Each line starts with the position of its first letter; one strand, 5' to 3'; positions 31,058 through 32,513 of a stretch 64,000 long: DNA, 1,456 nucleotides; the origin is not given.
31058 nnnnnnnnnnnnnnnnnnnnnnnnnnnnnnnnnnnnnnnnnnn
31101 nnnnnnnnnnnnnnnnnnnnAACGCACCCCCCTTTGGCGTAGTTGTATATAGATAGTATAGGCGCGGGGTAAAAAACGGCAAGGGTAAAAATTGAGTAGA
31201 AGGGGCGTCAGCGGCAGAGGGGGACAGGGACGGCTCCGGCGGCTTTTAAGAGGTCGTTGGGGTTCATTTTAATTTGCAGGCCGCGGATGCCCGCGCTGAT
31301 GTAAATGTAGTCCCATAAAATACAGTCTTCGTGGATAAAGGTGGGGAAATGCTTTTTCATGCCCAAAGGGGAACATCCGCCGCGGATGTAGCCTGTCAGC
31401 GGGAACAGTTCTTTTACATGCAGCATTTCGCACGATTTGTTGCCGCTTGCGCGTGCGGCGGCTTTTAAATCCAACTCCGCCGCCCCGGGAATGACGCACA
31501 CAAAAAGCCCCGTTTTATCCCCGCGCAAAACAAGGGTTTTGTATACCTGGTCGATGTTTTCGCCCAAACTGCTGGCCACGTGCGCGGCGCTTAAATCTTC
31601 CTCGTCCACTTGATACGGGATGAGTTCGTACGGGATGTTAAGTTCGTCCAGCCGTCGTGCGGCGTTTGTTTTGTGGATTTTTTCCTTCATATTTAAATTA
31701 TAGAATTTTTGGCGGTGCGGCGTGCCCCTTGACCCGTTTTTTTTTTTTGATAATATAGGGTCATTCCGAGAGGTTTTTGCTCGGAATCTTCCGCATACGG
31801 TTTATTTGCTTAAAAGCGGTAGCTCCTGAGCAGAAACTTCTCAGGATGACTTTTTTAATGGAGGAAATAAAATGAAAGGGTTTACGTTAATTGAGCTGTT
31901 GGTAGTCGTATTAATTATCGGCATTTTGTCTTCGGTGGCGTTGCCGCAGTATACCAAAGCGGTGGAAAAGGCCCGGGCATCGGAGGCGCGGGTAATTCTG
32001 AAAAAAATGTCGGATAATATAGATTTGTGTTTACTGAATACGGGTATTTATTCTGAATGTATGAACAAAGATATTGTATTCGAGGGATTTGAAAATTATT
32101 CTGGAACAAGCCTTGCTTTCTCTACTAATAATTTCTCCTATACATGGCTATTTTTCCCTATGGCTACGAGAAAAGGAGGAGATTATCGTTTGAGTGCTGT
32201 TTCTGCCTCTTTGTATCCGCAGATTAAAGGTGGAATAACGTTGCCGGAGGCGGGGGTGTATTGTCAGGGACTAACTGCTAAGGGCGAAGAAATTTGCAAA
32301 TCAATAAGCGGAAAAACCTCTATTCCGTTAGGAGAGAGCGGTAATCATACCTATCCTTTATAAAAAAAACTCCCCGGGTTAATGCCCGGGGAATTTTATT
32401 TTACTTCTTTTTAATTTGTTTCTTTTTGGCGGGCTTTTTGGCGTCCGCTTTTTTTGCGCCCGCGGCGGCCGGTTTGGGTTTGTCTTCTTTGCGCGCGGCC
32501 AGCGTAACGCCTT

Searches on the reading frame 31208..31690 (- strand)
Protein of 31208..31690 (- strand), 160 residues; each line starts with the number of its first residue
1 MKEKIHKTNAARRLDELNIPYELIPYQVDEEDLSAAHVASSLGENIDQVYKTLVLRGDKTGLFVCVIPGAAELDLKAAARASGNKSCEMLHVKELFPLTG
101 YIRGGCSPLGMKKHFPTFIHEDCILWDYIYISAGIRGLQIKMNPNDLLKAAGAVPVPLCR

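Call 3: search_protein_families(library=pfam, proteins=[window:31208-31690:-], max_evalue=0.1)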
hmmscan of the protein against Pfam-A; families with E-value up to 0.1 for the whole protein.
window:31208-31690:- (160 aa): 1 family
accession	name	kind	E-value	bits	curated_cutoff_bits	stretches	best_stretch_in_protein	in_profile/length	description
PF04073.20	tRNA_edit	-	2.3e-22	79.8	25.5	1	34-149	6-122/123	Aminoacyl-tRNA editing domain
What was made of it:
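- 31208..31690 (-): Context: ybaK-like tRNA-editing gene, the conserved upstream neighbour of A. Pfam tRNA_edit E 2.3e-22 (call 3).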

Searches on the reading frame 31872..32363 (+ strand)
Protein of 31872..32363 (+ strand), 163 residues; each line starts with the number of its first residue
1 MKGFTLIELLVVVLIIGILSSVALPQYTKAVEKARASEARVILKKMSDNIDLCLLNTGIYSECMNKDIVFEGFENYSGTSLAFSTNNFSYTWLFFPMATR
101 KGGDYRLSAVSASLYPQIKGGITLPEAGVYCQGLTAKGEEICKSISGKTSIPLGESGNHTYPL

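Call 3: search_protein_families(library=pfam, proteins=[window:31872-32363:+], max_evalue=0.1)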
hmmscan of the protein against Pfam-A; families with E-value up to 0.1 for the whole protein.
window:31872-32363:+ (163 aa): 2 families
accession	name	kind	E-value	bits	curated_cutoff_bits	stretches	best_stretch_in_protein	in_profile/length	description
PF07963.17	N_methyl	-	1.1e-06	28.4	21.2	1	2-24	5-27/27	Prokaryotic N-terminal methylation motif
PF16732.10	ComP_DUS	-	0.019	16.3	27.3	1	25-109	1-72/87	Type IV minor pilin ComP, DNA uptake sequence receptor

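Call 4: search_protein_families(library=ncbifam, proteins=[window:31872-32363:+], max_evalue=0.1)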
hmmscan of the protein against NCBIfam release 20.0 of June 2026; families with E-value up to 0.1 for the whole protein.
window:31872-32363:+ (163 aa): 14 families
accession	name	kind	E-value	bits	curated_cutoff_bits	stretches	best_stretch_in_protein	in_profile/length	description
TIGR01710.1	typeII_sec_gspG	equivalog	1.5e-11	44.5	88.85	1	2-61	1-60/134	type II secretion system major pseudopilin GspG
NF007862.0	PRK10574.1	equivalog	2e-11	44.2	138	1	2-64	5-67/145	prepilin peptidase-dependent pilin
NF041775.1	typeIV_PilA_Myxo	equivalog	1.3e-09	38.4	400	1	2-48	11-57/214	type IV pilin protein PilA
TIGR01708.2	typeII_sec_gspH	equivalog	4e-08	33.4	80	1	2-40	2-40/169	type II secretion system minor pseudopilin GspH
TIGR02532.1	IV_pilin_GFxxxE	domain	7.6e-08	31.9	16.3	1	2-24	2-24/24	prepilin-type N-terminal cleavage/methylation domain-containing protein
NF040999.1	pilin_ComGC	equivalog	4.8e-07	29.9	75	1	2-57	2-57/84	competence type IV pilus major pilin ComGC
NF041013.1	T4P_ComGE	equivalog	3.7e-06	27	49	1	2-40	4-42/83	competence type IV pilus minor pilin ComGE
TIGR02523.1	type_IV_pilV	equivalog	0.00036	21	52.2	1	2-50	2-50/139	type IV pilus modification protein PilV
NF007800.0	PRK10506.1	equivalog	0.00056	19.8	158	1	2-36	9-43/163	prepilin peptidase-dependent protein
TIGR02596.1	TIGR02596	subfamily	0.001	19.2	70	1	4-35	1-32/196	Verru_Chthon cassette protein D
NF040982.1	ComGD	equivalog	0.0012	19.2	70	1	2-31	2-31/139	competence type IV pilus minor pilin ComGD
TIGR02599.1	TIGR02599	subfamily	0.012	14.9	256.5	1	3-57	1-63/361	Verru_Chthon cassette protein C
NF041002.1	pilin_ComGF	equivalog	0.02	15.1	80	1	2-35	2-34/139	competence type IV pilus minor pilin ComGF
NF040904.1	PhrA_Strep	subfamily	0.022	14.9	40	0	5-51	5-51/56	PhrA family quorum-sensing system peptide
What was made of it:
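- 31872..32363 (+): Context: true prepilin gene with a poly-T promoter at 31728-31752. It is syntenic between uvrA and ybaK in about 26 of 43 genomes. N_methyl and TIGR02532 matches (calls 3, 4).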
